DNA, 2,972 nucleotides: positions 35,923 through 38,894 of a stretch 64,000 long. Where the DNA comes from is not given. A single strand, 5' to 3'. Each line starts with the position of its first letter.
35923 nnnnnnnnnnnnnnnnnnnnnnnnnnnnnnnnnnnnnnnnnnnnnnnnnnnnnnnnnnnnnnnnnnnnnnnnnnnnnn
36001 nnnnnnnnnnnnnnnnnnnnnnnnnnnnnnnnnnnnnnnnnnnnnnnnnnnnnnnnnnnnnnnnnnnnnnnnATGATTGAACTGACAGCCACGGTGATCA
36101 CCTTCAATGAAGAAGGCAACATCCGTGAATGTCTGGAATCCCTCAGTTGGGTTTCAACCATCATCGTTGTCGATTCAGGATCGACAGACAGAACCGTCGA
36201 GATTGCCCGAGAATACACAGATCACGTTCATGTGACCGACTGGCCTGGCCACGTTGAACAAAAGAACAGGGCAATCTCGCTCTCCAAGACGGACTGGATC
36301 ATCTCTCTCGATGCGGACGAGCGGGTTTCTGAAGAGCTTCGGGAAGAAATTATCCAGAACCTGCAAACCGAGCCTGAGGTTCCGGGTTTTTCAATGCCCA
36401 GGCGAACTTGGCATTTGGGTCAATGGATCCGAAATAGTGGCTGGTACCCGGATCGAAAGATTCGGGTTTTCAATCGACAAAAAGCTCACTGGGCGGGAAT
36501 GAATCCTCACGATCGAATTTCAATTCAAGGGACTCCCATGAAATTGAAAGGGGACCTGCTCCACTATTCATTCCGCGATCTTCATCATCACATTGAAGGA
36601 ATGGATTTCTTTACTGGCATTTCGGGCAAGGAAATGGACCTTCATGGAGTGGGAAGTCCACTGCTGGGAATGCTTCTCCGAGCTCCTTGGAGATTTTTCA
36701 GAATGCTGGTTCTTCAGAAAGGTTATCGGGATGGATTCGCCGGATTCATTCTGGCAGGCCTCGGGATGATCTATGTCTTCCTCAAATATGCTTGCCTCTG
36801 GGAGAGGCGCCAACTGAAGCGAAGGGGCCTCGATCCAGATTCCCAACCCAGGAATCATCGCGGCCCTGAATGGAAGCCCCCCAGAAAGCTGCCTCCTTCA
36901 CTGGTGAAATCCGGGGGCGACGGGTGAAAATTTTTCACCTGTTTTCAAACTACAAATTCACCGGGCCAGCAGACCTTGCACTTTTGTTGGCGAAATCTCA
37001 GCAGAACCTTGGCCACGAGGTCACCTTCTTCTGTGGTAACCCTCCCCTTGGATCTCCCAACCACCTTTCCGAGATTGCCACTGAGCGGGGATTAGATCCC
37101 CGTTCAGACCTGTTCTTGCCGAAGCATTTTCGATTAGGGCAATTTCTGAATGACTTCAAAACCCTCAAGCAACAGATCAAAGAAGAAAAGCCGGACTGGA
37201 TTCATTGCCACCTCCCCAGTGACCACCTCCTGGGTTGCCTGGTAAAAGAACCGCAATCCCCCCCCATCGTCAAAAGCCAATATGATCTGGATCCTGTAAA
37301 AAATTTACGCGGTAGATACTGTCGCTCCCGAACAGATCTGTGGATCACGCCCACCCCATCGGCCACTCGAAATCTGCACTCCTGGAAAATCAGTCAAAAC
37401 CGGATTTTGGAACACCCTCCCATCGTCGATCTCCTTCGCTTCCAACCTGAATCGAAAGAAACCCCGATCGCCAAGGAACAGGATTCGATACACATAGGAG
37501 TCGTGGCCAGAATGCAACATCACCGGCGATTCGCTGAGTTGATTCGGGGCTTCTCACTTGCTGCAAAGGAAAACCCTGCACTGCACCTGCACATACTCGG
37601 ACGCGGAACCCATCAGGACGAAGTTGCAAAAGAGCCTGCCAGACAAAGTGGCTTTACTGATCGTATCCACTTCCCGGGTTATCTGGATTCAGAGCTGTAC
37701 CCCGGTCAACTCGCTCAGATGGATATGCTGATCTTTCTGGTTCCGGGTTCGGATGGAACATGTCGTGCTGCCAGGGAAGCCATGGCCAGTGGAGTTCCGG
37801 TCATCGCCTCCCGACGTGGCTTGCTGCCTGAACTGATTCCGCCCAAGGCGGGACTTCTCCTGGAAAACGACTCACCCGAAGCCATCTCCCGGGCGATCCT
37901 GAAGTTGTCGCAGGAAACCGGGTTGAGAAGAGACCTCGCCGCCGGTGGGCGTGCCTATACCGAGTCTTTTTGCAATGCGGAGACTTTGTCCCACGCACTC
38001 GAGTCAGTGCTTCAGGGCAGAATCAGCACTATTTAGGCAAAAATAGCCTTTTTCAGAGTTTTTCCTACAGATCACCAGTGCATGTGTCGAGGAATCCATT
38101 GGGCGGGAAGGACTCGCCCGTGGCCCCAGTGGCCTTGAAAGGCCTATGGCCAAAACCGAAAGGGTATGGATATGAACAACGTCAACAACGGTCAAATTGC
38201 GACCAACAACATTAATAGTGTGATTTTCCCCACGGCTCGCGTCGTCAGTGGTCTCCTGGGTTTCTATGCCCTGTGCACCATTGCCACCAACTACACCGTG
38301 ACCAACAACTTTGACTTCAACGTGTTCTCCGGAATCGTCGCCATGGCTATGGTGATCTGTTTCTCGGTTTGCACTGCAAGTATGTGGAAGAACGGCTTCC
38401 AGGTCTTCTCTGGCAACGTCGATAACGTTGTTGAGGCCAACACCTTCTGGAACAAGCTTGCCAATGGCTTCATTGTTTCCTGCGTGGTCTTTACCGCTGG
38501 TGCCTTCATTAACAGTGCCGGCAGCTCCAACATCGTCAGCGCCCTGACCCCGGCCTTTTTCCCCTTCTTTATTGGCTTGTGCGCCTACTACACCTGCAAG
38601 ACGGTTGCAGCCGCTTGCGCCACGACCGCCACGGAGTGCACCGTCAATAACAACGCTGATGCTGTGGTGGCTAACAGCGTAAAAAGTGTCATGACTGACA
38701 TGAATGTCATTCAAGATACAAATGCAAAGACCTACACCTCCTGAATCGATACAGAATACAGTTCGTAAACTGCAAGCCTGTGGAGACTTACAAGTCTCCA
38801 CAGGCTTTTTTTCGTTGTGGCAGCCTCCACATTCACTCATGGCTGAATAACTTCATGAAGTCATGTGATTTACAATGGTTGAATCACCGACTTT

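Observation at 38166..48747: Giant adhesin locus with embedded orphan regulators: Cys-rich tetraspan membrane protein, 2199 aa FG-GAP/19xIg protein, sigma-region-4-only zinc-finger protein, and a second module-bearing secreted protein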

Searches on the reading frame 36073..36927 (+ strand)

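Call 12: search_protein_families(library=pfam, proteins=[window:36073-36927:+], max_evalue=0.001)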
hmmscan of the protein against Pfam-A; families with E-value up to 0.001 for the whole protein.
window:36073-36927:+ (284 aa): 2 families
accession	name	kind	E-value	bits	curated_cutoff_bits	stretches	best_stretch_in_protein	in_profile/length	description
PF00535.33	Glycos_transf_2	-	1.5e-21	77.5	23.3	1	8-141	4-145/168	Glycosyl transferase family 2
PF13704.12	Glyco_tranf_2_4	-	0.00016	22.5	27.5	1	13-83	3-82/98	Glycosyl transferase family 2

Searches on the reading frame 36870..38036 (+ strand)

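Call 12: search_protein_families(library=pfam, proteins=[window:36870-38036:+], max_evalue=0.001)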
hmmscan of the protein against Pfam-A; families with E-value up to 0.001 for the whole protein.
window:36870-38036:+ (388 aa): 6 families
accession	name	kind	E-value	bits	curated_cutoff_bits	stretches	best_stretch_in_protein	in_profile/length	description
PF00534.26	Glycos_transf_1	-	2.7e-20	73.1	26.4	1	201-361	10-170/172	Glycosyl transferases group 1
PF13692.12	Glyco_trans_1_4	-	2e-19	70.7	27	1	208-348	3-141/142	Glycosyl transferases group 1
PF13439.12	Glyco_transf_4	-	2.4e-13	50.9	28.5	1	37-188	8-168/170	Glycosyltransferase Family 4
PF13579.12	Glyco_trans_4_4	-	2.5e-07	31.6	29.7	1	32-179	2-152/158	Glycosyl transferase 4-like domain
PF13477.12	Glyco_trans_4_2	-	8.6e-05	23.2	23.4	1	85-137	54-106/139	Glycosyl transferase 4-like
PF13524.12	Glyco_trans_1_2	-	0.00015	22.2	25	1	231-365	8-130/144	Glycosyl transferase-like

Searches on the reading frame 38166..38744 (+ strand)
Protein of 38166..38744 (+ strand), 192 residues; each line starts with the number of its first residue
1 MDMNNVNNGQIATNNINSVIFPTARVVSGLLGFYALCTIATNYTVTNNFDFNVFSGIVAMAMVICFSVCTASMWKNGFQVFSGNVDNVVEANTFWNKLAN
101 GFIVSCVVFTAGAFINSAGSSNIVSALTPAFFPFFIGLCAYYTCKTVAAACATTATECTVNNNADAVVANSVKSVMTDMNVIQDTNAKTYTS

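Call 7: search_protein_families(library=pfam, proteins=[window:38166-38744:+], max_evalue=0.1)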
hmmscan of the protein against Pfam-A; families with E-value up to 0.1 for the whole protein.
window:38166-38744:+ (192 aa): 2 families
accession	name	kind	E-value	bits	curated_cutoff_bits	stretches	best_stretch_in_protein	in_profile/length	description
PF13664.11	DUF4149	-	0.03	15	24.6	0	100-150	13-60/102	Domain of unknown function (DUF4149)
PF12963.12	DUF3852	-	0.088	13.6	25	1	8-74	41-104/107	Protein of unknown function (DUF3852)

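Call 13: search_protein_families(library=ncbifam, proteins=[window:38166-38744:+], max_evalue=0.1)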
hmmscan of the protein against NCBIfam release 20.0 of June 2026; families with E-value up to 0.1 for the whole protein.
window:38166-38744:+ (192 aa): 1 family
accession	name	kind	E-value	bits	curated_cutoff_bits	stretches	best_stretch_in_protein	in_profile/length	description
NF001926.0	PRK00704.1-3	equivalog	0.024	14.4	231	1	52-108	80-136/160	photosystem I reaction center protein subunit XI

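Call 15: find_encoding_contigs(protein=window:38166-38744:+, flank=10000, max_places=6)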
Protein window:38166-38744:+ (192 aa): 2 contigs read that carry it; 2 places shown.
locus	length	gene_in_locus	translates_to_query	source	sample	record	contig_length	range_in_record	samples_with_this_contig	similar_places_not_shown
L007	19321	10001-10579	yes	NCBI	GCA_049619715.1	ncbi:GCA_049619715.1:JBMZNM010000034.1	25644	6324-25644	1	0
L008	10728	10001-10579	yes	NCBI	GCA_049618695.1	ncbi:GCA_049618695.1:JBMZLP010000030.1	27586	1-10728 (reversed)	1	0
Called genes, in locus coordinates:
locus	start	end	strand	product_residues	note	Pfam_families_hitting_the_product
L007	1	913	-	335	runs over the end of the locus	PF00749:tRNA-synt_1c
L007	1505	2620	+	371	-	PF03462:PCRF, PF00472:RF-1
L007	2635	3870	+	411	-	PF00464:SHMT, PF01212:Beta_elim_lyase (weak)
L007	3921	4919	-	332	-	PF00579:tRNA-synt_1b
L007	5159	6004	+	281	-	PF04367:DUF502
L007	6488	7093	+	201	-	PF06293:Kdo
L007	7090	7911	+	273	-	PF02621:VitK2_biosynth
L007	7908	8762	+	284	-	PF00535:Glycos_transf_2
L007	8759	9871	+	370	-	PF13439:Glyco_transf_4, PF13579:Glyco_trans_4_4 (weak), PF00534:Glycos_transf_1, PF13692:Glyco_trans_1_4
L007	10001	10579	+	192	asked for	-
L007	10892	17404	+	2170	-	PF01839:FG-GAP, PF17479:DUF3048_C (faint)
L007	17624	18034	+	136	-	PF04297:UPF0122, PF04545:Sigma70_r4, PF08281:Sigma70_r4_2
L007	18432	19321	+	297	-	?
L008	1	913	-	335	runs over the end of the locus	PF00749:tRNA-synt_1c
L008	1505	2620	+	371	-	PF03462:PCRF, PF00472:RF-1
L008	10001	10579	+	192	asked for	-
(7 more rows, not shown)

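Call 17: find_homologous_proteins(query=window:38166-38744:+, max_evalue=0.001)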
Query window:38166-38744:+ (192 aa): 13 proteins with E <= 0.001 among 166 candidates.
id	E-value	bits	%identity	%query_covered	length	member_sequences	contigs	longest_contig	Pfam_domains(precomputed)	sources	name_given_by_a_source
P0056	3.2e-108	377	96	99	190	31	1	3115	-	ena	-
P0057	5.2e-100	351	88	99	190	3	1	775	-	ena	-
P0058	4.4e-98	344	86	99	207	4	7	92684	-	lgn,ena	-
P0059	1.4e-95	336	83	99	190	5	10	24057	-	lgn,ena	-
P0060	1.5e-80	287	71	99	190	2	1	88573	-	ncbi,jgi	-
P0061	1.8e-76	274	70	99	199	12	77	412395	-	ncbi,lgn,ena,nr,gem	ncbi:MAG TPA: hypothetical protein DGU45_03845 [Planctomycetes bacterium]|nr:hypothetical protein [P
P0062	2.2e-61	225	76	74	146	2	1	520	-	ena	-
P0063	3.6e-49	185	51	98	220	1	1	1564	-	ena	-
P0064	4.0e-49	185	51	90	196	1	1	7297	-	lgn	-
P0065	1.3e-48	183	52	93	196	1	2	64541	-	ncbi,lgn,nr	ncbi:MAG: hypothetical protein VX764_09330 [Planctomycetota bacterium]|nr:hypothetical protein [Plan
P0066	9.5e-48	180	54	78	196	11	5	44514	-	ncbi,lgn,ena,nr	ncbi:MAG: hypothetical protein VYD70_02455 [Planctomycetota bacterium]|nr:hypothetical protein [Plan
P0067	2.0e-46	176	49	93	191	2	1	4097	-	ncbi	ncbi:MAG: hypothetical protein AAEJ04_11800 [Planctomycetota bacterium]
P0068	3.2e-37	146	47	74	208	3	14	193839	-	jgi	-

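Call 40: find_encoding_contigs(protein=P0068, flank=10000, max_places=2)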
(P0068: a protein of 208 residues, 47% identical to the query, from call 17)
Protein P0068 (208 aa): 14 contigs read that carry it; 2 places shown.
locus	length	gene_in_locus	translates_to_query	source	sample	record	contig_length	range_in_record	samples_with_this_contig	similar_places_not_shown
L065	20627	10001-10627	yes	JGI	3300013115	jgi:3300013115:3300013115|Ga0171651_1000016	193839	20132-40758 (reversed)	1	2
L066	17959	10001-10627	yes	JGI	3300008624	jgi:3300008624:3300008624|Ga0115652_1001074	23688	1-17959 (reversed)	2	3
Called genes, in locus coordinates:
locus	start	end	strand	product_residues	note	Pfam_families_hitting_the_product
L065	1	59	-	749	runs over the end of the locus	PF12770:CHAT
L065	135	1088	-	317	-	PF00749:tRNA-synt_1c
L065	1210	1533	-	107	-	-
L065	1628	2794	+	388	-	PF03462:PCRF, PF00472:RF-1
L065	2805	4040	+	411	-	PF00464:SHMT, PF01212:Beta_elim_lyase (weak)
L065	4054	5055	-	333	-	PF00579:tRNA-synt_1b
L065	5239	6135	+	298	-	PF04367:DUF502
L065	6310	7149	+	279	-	PF06293:Kdo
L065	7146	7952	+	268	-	PF02621:VitK2_biosynth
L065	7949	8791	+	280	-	PF00535:Glycos_transf_2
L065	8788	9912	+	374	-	PF13439:Glyco_transf_4, PF00534:Glycos_transf_1, PF13692:Glyco_trans_1_4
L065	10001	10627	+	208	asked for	-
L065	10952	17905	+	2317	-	PF01839:FG-GAP (weak)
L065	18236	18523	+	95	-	PF04297:UPF0122, PF08281:Sigma70_r4_2, PF04545:Sigma70_r4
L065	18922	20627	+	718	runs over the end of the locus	PF00404:Dockerin_1 (weak)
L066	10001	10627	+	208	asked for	-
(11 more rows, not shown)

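Call 90: search_solved_structures(query=A3, max_evalue=1)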
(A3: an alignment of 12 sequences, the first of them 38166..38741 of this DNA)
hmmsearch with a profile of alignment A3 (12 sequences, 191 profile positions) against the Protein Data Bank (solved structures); distinct sequences matched with E-value up to 1: 0.
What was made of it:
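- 38166..38744 (+): 192-aa (190 aa if started at Met3) four-segment membrane protein. It has 8 Cys (6 invariant in the family) and is Asn-rich at both ends. The family is restricted to this lineage. No Pfam, NCBIfam or PDB match (calls 7, 13, 90).
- Tried and rejected: Pfam, NCBIfam and a PDB profile search gave nothing for the 192-aa protein (calls 7, 13, 90).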
